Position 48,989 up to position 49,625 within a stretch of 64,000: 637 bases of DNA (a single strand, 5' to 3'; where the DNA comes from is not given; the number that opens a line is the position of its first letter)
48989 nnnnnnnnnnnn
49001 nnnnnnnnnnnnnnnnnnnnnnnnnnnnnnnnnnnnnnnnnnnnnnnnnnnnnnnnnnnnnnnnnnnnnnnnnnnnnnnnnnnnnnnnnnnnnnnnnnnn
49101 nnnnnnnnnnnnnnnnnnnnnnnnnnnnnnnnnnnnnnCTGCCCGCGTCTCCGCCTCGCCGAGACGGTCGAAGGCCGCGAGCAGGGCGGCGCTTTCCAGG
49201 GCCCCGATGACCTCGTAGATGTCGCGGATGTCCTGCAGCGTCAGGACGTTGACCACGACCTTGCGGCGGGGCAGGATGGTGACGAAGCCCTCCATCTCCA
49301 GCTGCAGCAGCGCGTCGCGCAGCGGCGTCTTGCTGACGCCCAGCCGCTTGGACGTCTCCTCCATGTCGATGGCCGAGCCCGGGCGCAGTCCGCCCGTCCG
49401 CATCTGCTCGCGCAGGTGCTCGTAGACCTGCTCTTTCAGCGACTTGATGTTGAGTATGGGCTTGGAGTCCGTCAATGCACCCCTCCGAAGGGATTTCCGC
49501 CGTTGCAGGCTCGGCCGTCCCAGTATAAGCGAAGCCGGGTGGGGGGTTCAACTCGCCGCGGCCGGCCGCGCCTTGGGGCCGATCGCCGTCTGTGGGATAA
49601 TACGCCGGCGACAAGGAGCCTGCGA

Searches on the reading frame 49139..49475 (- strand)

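Call 7: search_protein_families(library=pfam, proteins=[window:49139-49475:-], max_evalue=0.01)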
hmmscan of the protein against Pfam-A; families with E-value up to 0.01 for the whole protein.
window:49139-49475:- (112 aa): 2 families
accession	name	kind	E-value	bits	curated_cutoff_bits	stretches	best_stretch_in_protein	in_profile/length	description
PF00392.27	GntR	-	6e-14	51.9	27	1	13-75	1-64/64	Bacterial regulatory proteins, gntR family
PF01978.25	TrmB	-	0.0038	17.5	25.6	0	38-75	25-62/68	Sugar-specific transcriptional regulator TrmB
